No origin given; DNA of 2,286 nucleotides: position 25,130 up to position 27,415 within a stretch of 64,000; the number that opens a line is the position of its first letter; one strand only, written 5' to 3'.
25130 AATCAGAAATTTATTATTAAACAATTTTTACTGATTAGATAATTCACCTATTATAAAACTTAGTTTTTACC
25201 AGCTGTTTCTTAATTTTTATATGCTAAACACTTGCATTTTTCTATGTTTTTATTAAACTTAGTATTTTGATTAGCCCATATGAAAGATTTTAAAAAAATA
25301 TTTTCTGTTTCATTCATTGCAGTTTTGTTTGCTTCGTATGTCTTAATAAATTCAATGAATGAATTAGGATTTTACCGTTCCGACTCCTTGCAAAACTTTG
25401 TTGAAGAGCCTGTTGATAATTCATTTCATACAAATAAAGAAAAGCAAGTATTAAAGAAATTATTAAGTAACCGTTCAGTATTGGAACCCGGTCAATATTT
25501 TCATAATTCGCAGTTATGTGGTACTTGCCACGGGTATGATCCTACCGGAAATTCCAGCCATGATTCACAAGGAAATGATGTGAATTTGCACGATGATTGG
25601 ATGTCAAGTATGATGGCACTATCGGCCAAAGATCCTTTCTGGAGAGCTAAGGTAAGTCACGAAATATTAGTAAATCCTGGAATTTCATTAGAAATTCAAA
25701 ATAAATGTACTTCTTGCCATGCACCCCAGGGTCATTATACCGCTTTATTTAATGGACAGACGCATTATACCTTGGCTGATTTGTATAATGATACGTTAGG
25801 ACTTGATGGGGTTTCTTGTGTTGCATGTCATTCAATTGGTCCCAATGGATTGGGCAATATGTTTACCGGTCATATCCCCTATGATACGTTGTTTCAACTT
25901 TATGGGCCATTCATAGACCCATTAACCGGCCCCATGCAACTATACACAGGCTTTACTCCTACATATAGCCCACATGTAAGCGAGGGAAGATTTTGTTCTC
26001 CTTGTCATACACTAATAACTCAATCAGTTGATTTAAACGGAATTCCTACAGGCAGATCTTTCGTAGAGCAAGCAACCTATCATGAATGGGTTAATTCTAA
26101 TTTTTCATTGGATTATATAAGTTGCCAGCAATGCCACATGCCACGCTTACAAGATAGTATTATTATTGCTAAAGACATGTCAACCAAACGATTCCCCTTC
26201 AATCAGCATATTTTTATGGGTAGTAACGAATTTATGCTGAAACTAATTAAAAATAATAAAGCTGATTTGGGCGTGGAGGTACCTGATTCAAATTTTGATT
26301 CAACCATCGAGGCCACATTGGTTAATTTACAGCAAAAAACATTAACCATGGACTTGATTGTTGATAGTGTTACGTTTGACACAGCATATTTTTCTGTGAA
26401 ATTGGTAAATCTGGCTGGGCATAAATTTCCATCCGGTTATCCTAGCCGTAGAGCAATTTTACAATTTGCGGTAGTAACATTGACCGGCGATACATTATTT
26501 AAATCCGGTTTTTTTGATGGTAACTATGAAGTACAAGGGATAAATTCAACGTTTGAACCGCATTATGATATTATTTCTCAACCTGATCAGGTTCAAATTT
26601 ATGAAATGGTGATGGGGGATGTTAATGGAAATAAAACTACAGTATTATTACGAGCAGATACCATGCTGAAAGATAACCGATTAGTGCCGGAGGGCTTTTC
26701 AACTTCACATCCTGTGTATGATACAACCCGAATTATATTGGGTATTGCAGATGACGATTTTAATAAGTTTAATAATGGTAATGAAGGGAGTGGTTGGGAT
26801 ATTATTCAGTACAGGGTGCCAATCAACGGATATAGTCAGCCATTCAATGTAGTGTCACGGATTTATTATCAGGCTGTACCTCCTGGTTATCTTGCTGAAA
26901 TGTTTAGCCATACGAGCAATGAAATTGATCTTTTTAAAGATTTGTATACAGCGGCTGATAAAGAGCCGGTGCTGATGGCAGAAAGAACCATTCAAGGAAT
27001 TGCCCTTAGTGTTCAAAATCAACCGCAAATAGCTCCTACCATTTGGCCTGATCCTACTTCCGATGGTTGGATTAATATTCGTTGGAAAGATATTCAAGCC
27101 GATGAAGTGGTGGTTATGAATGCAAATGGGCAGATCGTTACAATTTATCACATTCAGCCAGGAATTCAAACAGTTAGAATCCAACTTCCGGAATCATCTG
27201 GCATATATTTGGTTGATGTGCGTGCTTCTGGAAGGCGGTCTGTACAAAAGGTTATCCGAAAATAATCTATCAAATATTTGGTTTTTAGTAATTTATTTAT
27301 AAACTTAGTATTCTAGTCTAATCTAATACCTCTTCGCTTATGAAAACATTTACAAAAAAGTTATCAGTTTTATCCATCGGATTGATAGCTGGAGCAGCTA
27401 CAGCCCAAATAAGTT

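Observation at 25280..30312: Adjacent T9SS-secreted pentaheme cytochrome and CRTAC1-like FG-GAP/ASPIC propeller protein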

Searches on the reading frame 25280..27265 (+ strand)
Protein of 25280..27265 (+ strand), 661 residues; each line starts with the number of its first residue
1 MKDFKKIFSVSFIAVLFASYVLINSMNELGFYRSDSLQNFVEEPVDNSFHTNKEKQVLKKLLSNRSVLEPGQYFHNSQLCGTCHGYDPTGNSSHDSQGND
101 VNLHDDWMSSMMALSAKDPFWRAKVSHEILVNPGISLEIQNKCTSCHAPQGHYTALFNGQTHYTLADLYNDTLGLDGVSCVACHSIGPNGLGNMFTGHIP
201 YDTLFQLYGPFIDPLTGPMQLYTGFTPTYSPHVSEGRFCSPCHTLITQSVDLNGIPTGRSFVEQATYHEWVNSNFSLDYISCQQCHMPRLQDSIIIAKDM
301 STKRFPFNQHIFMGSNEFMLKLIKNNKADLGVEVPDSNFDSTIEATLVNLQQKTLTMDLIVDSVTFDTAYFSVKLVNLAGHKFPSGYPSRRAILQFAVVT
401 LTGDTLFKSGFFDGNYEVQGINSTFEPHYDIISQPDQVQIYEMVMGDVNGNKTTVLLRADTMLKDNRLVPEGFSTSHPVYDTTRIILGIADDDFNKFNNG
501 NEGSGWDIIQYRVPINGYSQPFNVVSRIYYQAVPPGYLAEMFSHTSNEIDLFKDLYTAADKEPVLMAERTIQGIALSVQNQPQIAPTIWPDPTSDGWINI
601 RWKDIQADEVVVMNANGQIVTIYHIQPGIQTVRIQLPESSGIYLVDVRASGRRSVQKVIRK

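Call 3: search_protein_families(library=pfam, proteins=[window:25280-27265:+], max_evalue=0.1)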
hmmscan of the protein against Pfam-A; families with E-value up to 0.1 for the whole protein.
window:25280-27265:+ (661 aa): 5 families
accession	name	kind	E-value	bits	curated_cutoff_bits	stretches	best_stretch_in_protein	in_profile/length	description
PF14522.11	Cytochrome_C7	-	4.7e-07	30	24.8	1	139-185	12-49/67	Cytochrome c7 and related cytochrome c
PF22113.1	Mtrc-MtrF_II-IV_dom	-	9.9e-06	25.6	30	1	67-187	71-166/176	Outer membrane cytochrome MtrC/MtrF-like, domains II/IV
PF18962.6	Por_Secre_tail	-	1.8e-05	25.4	27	1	588-659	1-74/75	Secretion system C-terminal sorting domain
PF13442.11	Cytochrome_CBB3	-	0.00065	20.4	27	0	71-99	6-30/68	Cytochrome C oxidase, cbb3-type, subunit III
PF08421.16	Methyltransf_13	-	0.011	16.3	31.3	1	239-293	1-55/62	Putative zinc binding domain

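Call 4: search_protein_families(library=ncbifam, proteins=[window:25280-27265:+], max_evalue=0.1)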
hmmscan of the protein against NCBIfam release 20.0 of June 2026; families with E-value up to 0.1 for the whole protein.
window:25280-27265:+ (661 aa): 8 families
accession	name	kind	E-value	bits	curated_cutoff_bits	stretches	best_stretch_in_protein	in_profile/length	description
TIGR04183.1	Por_Secre_tail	domain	2.3e-08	33.9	23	1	588-661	1-72/72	T9SS type A sorting domain-containing protein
NF040886.1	cyt_C_like_Sec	equivalog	0.00014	20.6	250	1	337-408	262-337/423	multiheme c-type cytochrome (seleno)protein ExtKL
TIGR03507.1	decahem_SO1788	subfamily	0.0029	16.1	209.3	0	49-187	546-663/672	OmcA/MtrC family decaheme c-type cytochrome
NF009203.0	PRK12551.1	equivalog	0.022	14.5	359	1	611-656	68-113/196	ATP-dependent Clp protease proteolytic subunit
TIGR03508.1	decahem_SO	subfamily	0.022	14.2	192.2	0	141-185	3-42/258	DmsE family decaheme c-type cytochrome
NF038113.1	T9SSA_dep_M36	equivalog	0.035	12.2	885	1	576-660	783-868/869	T9SS-dependent M36 family metallopeptidase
TIGR04257.1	nanowire_3heme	domain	0.038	14.1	40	0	141-185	24-59/75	c(7)-type cytochrome triheme domain-containing protein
NF052644.1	T9SS_DNase_Rie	equivalog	0.046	13.1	260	0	607-661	199-251/251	T9SS-dependent surface endonuclease, AS87_RS02955 family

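Call 5: find_homologous_proteins(query=window:25280-27265:+)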
Query window:25280-27265:+ (661 aa): 4834 proteins with E <= 0.001 among 8000 candidates; the best 120 are listed.
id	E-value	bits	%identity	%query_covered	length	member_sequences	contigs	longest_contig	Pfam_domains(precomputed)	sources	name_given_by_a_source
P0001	0.0e+0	1546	100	100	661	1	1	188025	PF18962.8,PF14522.12,PF22113.2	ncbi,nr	ncbi:MAG: T9SS type A sorting domain-containing protein [Flavobacteriales bacterium]|nr:T9SS type A 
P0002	0.0e+0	1388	87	100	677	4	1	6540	PF18962.8,PF14522.12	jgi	-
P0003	0.0e+0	1370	86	100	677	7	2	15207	PF18962.8,PF14522.12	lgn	-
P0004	0.0e+0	1338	84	100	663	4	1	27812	PF18962.8,PF14522.12,PF22113.2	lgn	-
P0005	1.9e-276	936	62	100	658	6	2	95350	PF14522.12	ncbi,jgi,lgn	jgi:hypothetical protein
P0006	1.9e-260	884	59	99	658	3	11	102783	PF18962.8,PF13442.12,PF14522.12,PF22113.2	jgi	jgi:hypothetical protein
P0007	1.9e-258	877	58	99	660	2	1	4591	PF18962.8,PF14522.12,PF22113.2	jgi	-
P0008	1.0e-232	792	56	93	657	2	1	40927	PF14522.12,PF22113.2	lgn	-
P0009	1.1e-230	785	56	93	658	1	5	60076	PF18962.8,PF14522.12,PF22113.2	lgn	-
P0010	1.2e-230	785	54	100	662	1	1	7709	PF22113.2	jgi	jgi:hypothetical protein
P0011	1.0e-229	782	53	99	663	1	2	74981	PF18962.8,PF14522.12,PF22113.2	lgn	-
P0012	6.3e-229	780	55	93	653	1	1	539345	PF18962.8,PF14522.12,PF22113.2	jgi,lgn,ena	-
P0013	2.7e-224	764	54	100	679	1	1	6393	PF14522.12,PF22113.2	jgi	-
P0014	1.7e-220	752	53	93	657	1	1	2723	PF14522.12,PF22113.2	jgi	jgi:hypothetical protein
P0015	3.4e-220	751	54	94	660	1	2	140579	PF13442.12,PF14522.12,PF22113.2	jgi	jgi:hypothetical protein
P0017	8.2e-219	746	51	96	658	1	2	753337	PF14522.12,PF22113.2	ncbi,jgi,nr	ncbi:MAG: Por secretion system C-terminal sorting protein [Bacteroidetes bacterium]|jgi:hypothetical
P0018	9.2e-219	746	53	93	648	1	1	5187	PF22113.2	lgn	-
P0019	1.4e-218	745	52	100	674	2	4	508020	PF08421.17,PF14522.12,PF22113.2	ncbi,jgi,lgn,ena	-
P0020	3.3e-218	744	53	93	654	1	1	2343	PF14522.12,PF22113.2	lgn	-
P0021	5.0e-218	743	50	100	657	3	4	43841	PF14522.12,PF22113.2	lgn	-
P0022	3.8e-217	741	52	93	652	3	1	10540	PF14522.12,PF22113.2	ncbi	-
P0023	2.1e-216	738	52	100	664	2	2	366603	PF08421.17,PF14522.12,PF22113.2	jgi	jgi:hypothetical protein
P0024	8.7e-216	736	53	93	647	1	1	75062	PF22113.2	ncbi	ncbi:MAG: T9SS type A sorting domain-containing protein [Bacteroidia bacterium]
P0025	3.2e-215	734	52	100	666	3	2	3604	PF14522.12,PF22113.2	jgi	jgi:hypothetical protein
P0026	6.7e-215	733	52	99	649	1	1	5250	PF18962.8,PF22113.2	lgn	-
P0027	6.2e-214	730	53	93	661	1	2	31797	PF18962.8,PF14522.12,PF22113.2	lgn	-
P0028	7.5e-214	730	51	99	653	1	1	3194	PF14522.12,PF22113.2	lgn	-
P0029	8.4e-214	730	51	96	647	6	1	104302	PF18962.8,PF14522.12,PF22113.2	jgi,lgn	jgi:hypothetical protein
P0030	2.6e-213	728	50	98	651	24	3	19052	PF14537.12,PF13442.12,PF14522.12,PF22113.2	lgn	-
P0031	8.0e-213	726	52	98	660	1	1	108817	PF14537.12,PF13442.12,PF14522.12,PF22113.2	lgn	-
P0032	1.3e-212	726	52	93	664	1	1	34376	PF18962.8,PF14522.12,PF22113.2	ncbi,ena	-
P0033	4.4e-212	724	53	93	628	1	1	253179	PF00034.27,PF14522.12,PF22113.2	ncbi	-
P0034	4.5e-212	724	54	93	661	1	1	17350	PF14522.12,PF22113.2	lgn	-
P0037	1.4e-211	722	51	93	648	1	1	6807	PF18962.8,PF14522.12,PF22113.2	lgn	-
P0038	1.6e-210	719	50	99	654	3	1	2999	PF14522.12,PF22113.2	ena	-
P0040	1.3e-209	716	51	93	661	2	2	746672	PF14522.12,PF22113.2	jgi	jgi:hypothetical protein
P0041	3.2e-209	714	50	100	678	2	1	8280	PF08421.17,PF14522.12,PF22113.2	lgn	-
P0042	3.1e-208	711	51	94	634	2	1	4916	PF14522.12,PF22113.2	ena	-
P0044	1.0e-207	709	50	93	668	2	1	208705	PF18962.8,PF14522.12,PF22113.2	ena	-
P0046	1.6e-207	709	52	94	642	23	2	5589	PF14522.12,PF22113.2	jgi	jgi:hypothetical protein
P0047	1.7e-207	709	54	90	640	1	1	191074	PF13442.12,PF14522.12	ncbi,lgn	-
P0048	2.2e-207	708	52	94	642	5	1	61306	PF14522.12,PF22113.2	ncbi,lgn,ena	-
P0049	3.4e-207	708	50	95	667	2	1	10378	PF14537.12,PF14522.12,PF22113.2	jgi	jgi:hypothetical protein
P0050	8.0e-207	706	50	93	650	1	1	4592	PF18962.8,PF14522.12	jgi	jgi:hypothetical protein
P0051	8.7e-207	706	51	93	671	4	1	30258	PF14537.12,PF18962.8,PF14522.12,PF22113.2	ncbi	ncbi:MAG: T9SS type A sorting domain-containing protein [Bacteroidota bacterium]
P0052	8.7e-207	706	51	92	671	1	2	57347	PF14537.12,PF18962.8,PF14522.12,PF22113.2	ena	-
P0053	1.3e-206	706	48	99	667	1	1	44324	PF18962.8,PF14522.12,PF22113.2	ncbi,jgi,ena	jgi:hypothetical protein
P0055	1.6e-206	706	52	94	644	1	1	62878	PF13442.12,PF14522.12,PF22113.2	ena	-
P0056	1.5e-205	702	52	90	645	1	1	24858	PF18962.8,PF13442.12,PF14522.12,PF22113.2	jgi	jgi:hypothetical protein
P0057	1.9e-205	702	54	90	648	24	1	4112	PF14522.12,PF22113.2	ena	-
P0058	2.5e-205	702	51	93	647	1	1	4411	PF22113.2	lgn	-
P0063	7.6e-204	697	51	93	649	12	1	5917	PF18962.8,PF22113.2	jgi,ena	-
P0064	9.0e-204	696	50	100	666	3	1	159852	PF08421.17,PF14522.12,PF22113.2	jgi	-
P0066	2.1e-203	695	51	94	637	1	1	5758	PF08421.17,PF13442.12,PF14522.12,PF22113.2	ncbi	-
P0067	2.3e-203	695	51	95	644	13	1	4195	PF18962.8,PF14522.12,PF22113.2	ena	-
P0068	2.9e-203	695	52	91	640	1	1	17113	PF18962.8,PF13442.12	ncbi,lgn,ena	-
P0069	5.1e-203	694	51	93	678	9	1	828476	PF14522.12,PF22113.2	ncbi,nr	ncbi:MAG: T9SS type A sorting domain-containing protein [Chitinophagaceae bacterium]|nr:T9SS type A 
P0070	5.9e-203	694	53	90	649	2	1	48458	PF14522.12,PF22113.2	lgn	-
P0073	9.1e-203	693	51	92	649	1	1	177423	PF18962.8,PF13442.12,PF14522.12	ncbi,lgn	-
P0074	9.4e-203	693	50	99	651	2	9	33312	PF18962.8,PF14522.12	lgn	-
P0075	9.6e-203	693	48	99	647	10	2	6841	PF18962.8,PF14522.12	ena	-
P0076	1.1e-202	693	52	91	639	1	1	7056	PF18962.8,PF14522.12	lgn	-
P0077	2.3e-202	692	51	93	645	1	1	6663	PF18962.8,PF14522.12,PF22113.2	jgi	jgi:hypothetical protein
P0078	2.3e-202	692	51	93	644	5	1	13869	PF14522.12,PF22113.2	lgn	-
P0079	3.4e-202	691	50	94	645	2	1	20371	PF18962.8,PF13442.12,PF14522.12,PF22113.2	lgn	-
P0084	1.3e-201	689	51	90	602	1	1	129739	PF14522.12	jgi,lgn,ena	-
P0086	2.3e-201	688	48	100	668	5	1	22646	PF14537.12,PF14522.12,PF22113.2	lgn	-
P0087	4.9e-201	687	51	93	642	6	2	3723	PF22113.2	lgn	-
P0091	2.4e-200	685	51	92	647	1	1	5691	PF22113.2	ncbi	-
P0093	4.1e-200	684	51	95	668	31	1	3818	PF14522.12,PF22113.2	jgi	jgi:hypothetical protein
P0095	4.8e-200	684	50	93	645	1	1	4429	PF14522.12,PF22113.2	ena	-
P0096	5.2e-200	684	51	92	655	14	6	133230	PF14522.12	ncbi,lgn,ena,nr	ncbi:MAG: hypothetical protein K1X63_11510 [Chitinophagales bacterium]|nr:hypothetical protein [Chit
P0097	6.6e-200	684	50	93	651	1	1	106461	PF14522.12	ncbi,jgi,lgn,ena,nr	ncbi:MAG TPA: T9SS type A sorting domain-containing protein [Chitinophagales bacterium]|nr:T9SS type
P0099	9.1e-200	683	52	93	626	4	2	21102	PF08421.17,PF18962.8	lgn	-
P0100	1.0e-199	683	51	93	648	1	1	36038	PF18962.8,PF14522.12,PF22113.2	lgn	-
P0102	1.5e-199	682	50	93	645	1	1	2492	PF14522.12,PF22113.2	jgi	-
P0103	1.9e-199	682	52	93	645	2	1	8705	PF18962.8,PF14522.12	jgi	jgi:hypothetical protein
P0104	2.0e-199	682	51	93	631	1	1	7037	PF18962.8,PF14522.12,PF22113.2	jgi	jgi:hypothetical protein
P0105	2.5e-199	682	49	93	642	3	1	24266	PF14522.12,PF22113.2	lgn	-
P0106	4.0e-199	681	51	94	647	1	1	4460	PF22113.2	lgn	-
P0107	4.9e-199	681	51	93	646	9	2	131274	PF14522.12,PF22113.2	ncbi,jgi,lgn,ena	jgi:hypothetical protein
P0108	5.2e-199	681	52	93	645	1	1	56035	PF18962.8,PF14522.12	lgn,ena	-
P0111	1.2e-198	679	50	94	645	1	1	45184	PF18962.8,PF14522.12,PF22113.2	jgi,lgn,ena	-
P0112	1.2e-198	679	49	99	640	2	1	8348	PF14522.12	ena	-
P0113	1.5e-198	679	51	93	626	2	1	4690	PF14522.12,PF22113.2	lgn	-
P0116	3.8e-198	678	51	90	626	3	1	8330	PF08421.17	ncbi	ncbi:MAG: T9SS type A sorting domain-containing protein [Bacteroidota bacterium]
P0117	3.8e-198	678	51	93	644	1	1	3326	PF18962.8,PF14522.12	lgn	-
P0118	5.6e-198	677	51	93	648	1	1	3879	PF14522.12,PF22113.2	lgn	-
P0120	5.9e-198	677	51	93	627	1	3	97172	-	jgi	jgi:hypothetical protein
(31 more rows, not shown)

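Call 6: search_solved_structures(query=window:25280-27265:+, max_evalue=1, show_alignments=2)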
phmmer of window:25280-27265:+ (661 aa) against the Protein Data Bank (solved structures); distinct sequences matched with E-value up to 1: 3.
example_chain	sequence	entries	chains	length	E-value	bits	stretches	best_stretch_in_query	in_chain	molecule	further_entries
9wt8_A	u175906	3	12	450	0.28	12.4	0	368-408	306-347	Cytochrome c,Multiheme cytochrome c selenoprotein (MccSep)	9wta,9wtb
9wt9_A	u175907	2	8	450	0.36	12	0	368-408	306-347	Cytochrome c,Multiheme cytochrome c selenoprotein mutant (MccSep U325A) | Cytochrome c,Multiheme cytochrome c selenoprotein (MccSep)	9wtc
6cgy_A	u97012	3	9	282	0.69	11.1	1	578-646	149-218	Beta-lactamase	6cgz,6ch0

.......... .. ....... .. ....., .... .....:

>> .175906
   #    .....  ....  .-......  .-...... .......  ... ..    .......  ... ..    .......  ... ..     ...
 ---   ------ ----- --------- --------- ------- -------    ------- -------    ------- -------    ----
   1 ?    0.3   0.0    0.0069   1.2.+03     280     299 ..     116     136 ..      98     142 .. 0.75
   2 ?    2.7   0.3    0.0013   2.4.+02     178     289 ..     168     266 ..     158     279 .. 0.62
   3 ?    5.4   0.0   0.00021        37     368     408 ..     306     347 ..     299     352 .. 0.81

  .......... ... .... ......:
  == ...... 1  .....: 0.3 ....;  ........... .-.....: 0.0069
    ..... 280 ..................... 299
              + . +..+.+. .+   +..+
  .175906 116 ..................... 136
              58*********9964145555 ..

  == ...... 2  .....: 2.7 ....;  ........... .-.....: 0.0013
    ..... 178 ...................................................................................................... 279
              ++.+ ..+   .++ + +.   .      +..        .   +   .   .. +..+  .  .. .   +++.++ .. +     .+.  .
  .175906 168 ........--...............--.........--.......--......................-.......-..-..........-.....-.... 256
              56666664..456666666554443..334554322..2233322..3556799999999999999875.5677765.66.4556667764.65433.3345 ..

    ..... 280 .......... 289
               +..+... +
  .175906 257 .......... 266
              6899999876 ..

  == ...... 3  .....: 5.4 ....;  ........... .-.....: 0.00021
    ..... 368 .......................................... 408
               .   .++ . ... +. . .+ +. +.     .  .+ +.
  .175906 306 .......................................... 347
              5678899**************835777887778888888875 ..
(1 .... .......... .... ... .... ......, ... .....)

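Call 10: find_encoding_contigs(protein=P0005, flank=8000, max_places=2)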
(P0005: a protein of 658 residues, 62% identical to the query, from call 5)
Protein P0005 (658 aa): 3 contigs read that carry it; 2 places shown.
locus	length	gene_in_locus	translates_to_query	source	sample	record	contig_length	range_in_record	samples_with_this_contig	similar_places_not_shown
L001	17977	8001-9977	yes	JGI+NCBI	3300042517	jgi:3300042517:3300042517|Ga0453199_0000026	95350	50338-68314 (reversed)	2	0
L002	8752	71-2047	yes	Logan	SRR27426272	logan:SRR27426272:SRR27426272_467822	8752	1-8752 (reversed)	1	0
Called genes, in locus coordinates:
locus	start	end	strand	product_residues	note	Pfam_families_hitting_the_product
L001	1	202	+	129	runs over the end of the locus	-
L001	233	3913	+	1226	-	PF00512:HisKA (weak), PF02518:HATPase_c, PF14501:HATPase_c_5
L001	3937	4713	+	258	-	PF00378:ECH_1, PF16113:ECH_2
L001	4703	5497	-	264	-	PF02582:DUF155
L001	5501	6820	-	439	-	PF00579:tRNA-synt_1b, PF22421:SYY_C-terminal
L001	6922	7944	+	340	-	PF01073:3Beta_HSD, PF01370:Epimerase, PF04321:RmlD_sub_bind (weak), PF07993:NAD_binding_4, PF13460:NAD_binding_10 (weak), PF16363:GDP_Man_Dehyd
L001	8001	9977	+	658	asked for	PF14522:Cytochrome_C7 (faint)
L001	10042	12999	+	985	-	PF01839:FG-GAP (faint), PF13517:FG-GAP_3, PF07593:UnbV_ASPIC, PF19081:Ig_7, PF18962:Por_Secre_tail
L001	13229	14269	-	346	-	PF09423:PhoD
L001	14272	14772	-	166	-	-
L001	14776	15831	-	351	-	PF04074:DUF386, PF01725:Ham1p_like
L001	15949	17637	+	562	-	-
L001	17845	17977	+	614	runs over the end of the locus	PF14121:Porin_10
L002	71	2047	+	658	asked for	PF14522:Cytochrome_C7 (faint)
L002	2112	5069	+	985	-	PF01839:FG-GAP (faint), PF13517:FG-GAP_3, PF07593:UnbV_ASPIC, PF19081:Ig_7, PF18962:Por_Secre_tail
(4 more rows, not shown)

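Call 11: find_encoding_contigs(protein=P0069, flank=8000, max_places=2)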
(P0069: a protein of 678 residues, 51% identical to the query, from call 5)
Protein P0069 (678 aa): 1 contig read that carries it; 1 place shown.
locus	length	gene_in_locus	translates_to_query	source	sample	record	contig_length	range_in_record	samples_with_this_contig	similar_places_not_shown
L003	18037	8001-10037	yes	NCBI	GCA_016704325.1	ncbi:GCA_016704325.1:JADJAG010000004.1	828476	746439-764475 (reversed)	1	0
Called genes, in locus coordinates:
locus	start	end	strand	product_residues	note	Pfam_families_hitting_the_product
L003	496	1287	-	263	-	PF00756:Esterase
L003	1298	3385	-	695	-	PF02922:CBM_48, PF00128:Alpha-amylase, PF21156:ISOA1-3_C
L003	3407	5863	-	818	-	PF00343:Phosphorylase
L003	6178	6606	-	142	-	PF00571:CBS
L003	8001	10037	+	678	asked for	PF14522:Cytochrome_C7 (faint), PF22113:Mtrc-MtrF_II-IV_dom (faint)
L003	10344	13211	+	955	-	PF01839:FG-GAP (faint), PF13517:FG-GAP_3, PF07593:UnbV_ASPIC, PF19081:Ig_7, PF18962:Por_Secre_tail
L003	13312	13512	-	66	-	-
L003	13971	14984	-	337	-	PF01073:3Beta_HSD (faint), PF01370:Epimerase, PF02719:Polysacc_synt_2, PF16363:GDP_Man_Dehyd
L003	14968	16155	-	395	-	PF13439:Glyco_transf_4, PF00534:Glycos_transf_1, PF13692:Glyco_trans_1_4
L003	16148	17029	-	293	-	PF00685:Sulfotransfer_1, PF13469:Sulfotransfer_3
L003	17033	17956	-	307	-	PF00685:Sulfotransfer_1, PF13469:Sulfotransfer_3 (faint)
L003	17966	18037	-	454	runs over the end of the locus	-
